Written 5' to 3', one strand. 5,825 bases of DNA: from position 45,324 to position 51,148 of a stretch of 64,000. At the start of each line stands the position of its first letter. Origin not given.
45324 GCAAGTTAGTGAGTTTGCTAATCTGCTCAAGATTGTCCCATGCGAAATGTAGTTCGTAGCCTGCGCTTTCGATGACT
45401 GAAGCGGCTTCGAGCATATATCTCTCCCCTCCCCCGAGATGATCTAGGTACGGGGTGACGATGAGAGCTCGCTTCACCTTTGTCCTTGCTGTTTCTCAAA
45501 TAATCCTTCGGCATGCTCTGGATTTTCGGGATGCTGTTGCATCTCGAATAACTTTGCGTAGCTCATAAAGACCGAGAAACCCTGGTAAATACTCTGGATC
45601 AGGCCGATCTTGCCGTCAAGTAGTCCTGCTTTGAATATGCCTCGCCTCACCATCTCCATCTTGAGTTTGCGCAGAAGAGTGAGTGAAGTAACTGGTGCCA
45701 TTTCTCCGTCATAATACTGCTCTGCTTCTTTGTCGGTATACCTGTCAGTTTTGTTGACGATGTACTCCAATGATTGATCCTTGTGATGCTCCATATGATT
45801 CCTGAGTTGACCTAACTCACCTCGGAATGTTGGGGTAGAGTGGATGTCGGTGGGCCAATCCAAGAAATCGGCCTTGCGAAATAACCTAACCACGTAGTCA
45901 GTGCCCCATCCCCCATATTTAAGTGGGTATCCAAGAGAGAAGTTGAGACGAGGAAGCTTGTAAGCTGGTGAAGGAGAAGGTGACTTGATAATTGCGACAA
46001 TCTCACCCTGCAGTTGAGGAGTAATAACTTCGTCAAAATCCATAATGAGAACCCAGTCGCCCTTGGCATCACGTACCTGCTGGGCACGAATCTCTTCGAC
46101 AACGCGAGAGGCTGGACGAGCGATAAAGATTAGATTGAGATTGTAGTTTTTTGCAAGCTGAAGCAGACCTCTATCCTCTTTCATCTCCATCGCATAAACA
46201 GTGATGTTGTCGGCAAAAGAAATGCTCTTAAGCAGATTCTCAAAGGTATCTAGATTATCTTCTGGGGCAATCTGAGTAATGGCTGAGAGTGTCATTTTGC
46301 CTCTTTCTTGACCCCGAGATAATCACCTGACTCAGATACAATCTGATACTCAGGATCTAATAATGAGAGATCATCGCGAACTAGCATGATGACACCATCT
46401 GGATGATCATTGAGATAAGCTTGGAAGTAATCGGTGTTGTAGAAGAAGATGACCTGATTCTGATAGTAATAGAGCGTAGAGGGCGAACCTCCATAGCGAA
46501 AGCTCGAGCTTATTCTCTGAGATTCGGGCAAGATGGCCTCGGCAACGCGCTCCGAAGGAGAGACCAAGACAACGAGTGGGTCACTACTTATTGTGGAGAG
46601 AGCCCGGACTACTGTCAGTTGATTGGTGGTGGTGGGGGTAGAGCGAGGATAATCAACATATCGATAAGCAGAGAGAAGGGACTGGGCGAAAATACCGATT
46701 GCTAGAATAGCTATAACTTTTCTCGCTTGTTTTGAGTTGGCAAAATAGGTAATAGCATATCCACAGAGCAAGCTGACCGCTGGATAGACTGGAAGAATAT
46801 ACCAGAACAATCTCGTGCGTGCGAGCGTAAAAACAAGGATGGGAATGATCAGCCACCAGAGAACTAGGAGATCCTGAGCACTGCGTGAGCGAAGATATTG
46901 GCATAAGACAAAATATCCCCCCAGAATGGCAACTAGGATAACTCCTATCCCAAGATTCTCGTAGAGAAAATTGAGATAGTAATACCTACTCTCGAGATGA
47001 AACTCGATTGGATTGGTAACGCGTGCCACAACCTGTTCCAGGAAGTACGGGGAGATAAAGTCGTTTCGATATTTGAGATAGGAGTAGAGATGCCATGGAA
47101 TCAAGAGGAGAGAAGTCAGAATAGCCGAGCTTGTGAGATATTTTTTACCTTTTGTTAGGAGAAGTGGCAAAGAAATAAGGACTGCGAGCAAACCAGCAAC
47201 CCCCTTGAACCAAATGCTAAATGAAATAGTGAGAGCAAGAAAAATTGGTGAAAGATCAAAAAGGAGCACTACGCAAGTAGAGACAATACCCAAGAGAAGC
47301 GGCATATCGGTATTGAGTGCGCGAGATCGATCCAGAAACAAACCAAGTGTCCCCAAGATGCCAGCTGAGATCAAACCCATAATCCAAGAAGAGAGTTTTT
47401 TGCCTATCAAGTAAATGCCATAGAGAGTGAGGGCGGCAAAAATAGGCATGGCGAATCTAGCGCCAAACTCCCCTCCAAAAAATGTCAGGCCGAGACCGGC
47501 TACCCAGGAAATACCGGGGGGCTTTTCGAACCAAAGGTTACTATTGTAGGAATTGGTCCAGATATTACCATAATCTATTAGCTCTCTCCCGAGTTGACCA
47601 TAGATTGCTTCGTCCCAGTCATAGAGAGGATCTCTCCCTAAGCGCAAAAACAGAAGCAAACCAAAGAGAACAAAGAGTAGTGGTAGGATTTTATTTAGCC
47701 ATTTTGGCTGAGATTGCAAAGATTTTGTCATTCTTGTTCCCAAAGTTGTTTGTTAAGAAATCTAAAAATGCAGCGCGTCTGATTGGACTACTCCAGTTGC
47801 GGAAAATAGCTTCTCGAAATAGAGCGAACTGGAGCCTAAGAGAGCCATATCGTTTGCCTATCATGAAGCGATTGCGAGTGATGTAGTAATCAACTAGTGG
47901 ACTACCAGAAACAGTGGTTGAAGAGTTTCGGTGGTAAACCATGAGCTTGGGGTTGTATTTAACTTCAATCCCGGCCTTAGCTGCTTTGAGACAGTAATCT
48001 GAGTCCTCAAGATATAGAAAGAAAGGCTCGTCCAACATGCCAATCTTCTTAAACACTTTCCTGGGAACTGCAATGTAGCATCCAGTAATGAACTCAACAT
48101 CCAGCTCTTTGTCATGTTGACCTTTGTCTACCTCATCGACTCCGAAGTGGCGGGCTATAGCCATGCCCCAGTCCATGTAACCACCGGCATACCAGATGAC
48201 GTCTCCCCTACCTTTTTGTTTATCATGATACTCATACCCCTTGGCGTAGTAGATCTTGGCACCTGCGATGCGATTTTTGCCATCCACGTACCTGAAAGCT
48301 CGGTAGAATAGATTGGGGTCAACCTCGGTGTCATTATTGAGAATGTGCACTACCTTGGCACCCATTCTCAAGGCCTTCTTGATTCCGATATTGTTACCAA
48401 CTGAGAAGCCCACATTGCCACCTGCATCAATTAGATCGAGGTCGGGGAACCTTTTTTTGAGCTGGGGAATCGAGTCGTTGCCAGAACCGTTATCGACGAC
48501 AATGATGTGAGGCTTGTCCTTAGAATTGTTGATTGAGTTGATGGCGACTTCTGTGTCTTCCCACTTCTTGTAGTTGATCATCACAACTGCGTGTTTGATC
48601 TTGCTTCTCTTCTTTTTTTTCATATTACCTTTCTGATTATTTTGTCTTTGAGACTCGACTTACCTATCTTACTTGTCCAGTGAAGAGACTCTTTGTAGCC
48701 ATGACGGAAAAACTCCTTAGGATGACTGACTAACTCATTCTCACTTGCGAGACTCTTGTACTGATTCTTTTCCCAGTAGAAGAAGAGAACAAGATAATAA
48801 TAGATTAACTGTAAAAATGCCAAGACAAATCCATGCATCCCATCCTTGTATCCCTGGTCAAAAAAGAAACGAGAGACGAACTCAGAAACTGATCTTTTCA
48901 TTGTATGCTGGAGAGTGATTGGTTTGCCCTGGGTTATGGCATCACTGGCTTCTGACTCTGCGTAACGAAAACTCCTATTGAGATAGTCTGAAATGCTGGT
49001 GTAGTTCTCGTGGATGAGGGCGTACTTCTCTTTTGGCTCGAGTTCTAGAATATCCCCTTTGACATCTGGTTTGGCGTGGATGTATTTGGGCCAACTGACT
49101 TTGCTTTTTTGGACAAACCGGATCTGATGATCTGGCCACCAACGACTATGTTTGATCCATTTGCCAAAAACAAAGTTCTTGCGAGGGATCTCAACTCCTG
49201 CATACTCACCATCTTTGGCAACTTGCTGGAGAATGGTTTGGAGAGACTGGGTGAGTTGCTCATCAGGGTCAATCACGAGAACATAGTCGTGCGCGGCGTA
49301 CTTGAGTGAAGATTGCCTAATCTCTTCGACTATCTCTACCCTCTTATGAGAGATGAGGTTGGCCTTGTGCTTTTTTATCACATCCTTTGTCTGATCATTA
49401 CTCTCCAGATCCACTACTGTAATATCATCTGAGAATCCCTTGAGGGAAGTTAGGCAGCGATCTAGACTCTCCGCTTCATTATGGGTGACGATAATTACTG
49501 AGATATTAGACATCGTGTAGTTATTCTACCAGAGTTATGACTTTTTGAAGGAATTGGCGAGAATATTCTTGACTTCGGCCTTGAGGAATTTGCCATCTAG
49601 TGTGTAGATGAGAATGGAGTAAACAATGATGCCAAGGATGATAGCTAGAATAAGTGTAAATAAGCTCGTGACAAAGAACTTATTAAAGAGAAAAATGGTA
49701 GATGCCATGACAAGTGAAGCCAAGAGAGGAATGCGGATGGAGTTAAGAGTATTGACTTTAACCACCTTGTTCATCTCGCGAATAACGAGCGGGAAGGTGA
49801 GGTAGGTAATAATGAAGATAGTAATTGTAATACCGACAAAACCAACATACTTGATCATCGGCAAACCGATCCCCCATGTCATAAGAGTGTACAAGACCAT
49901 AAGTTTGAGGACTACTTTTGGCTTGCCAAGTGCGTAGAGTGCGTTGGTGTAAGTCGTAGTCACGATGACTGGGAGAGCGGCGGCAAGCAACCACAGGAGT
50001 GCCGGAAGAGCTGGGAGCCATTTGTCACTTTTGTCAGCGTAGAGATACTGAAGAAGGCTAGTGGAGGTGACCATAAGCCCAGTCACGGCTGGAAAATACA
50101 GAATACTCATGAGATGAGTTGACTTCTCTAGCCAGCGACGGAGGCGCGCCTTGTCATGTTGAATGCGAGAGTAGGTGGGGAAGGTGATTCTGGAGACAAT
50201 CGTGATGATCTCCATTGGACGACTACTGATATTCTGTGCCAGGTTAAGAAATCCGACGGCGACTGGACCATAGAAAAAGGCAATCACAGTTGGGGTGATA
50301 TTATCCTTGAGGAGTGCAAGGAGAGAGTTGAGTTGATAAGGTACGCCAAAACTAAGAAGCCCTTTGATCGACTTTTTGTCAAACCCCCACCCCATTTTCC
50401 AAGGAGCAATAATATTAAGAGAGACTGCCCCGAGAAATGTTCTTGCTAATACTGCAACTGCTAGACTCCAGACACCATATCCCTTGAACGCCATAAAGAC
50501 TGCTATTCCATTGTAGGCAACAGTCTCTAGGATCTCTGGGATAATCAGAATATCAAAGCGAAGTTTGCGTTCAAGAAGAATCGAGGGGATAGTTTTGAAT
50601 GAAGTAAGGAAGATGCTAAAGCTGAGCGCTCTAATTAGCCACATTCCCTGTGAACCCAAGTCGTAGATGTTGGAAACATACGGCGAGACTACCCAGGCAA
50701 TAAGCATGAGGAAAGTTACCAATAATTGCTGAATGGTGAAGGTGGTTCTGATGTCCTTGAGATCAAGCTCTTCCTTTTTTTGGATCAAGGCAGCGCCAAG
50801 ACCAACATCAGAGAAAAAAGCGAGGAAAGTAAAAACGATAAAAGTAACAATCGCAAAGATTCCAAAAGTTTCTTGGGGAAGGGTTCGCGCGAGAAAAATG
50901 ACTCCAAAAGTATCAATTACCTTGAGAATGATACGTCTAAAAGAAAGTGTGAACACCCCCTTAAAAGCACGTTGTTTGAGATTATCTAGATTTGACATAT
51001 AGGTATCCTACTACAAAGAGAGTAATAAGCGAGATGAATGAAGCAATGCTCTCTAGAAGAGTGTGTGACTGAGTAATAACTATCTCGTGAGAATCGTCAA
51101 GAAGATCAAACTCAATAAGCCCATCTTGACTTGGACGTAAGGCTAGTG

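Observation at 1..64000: Giant co-directional glycosylation locus with about 16 GT-C (ArnT/PMT_2-like) paralogs in 64 kb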

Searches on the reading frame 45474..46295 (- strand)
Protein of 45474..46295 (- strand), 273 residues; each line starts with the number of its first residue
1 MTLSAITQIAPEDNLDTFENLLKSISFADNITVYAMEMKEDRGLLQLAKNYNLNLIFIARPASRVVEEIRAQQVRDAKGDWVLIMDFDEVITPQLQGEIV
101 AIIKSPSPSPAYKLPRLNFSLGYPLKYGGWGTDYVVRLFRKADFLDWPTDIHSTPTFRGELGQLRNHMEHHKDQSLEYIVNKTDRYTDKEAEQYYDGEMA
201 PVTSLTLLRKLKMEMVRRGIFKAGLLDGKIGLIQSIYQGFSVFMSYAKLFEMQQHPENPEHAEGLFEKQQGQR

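Call 8: search_protein_families(library=pfam, proteins=[window:45474-46295:-], max_evalue=0.01)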
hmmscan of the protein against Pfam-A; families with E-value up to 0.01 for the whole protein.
window:45474-46295:- (273 aa): 1 family
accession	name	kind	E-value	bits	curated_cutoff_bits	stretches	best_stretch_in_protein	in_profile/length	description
PF00535.33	Glycos_transf_2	-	0.0027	18.1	23.3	1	42-105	39-105/168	Glycosyl transferase family 2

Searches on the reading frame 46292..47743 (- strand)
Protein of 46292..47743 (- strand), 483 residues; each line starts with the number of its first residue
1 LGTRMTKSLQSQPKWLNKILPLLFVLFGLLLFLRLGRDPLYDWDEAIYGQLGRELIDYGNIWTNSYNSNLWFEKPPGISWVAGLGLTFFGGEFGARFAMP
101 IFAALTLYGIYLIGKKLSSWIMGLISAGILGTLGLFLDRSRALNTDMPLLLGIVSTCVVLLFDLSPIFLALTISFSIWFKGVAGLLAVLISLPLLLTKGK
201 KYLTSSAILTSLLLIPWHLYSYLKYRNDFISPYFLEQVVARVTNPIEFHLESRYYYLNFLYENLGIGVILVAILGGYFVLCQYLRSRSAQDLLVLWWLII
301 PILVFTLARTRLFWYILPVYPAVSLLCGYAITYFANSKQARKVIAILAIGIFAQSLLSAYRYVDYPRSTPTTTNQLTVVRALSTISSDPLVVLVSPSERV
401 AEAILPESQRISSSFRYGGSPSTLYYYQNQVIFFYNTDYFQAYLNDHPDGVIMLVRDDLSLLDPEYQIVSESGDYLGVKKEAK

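Call 8: search_protein_families(library=pfam, proteins=[window:46292-47743:-], max_evalue=0.01)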
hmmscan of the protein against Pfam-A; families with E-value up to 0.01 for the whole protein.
window:46292-47743:- (483 aa): 1 family
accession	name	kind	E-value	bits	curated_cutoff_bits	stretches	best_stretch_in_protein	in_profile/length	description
PF13231.12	PMT_2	-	7.3e-08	33.2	26.1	1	74-213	2-148/160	Dolichyl-phosphate-mannose-protein mannosyltransferase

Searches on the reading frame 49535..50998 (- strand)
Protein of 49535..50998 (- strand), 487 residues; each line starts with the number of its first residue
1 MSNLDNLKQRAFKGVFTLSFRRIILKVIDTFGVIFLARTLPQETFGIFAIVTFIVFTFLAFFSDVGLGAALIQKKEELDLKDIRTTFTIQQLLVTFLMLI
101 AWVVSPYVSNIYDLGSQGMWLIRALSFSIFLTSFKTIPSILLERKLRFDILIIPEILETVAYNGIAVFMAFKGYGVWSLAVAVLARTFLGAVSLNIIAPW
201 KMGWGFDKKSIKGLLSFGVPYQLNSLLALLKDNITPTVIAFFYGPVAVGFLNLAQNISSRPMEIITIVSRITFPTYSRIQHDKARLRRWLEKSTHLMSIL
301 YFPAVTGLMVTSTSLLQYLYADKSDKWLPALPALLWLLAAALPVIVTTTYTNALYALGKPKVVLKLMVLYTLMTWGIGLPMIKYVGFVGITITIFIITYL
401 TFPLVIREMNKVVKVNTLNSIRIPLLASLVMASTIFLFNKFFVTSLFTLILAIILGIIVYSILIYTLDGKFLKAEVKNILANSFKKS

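Call 8: search_protein_families(library=pfam, proteins=[window:49535-50998:-], max_evalue=0.01)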
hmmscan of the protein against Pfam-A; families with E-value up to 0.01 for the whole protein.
window:49535-50998:- (487 aa): 2 families
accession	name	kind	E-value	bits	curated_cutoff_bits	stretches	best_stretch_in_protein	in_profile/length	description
PF13440.11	Polysacc_synt_3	-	1.3e-58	199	23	1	36-330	2-291/293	Polysaccharide biosynthesis protein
PF01943.22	Polysacc_synt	-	7.9e-23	81.7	28.2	1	13-280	3-274/274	Polysaccharide biosynthesis protein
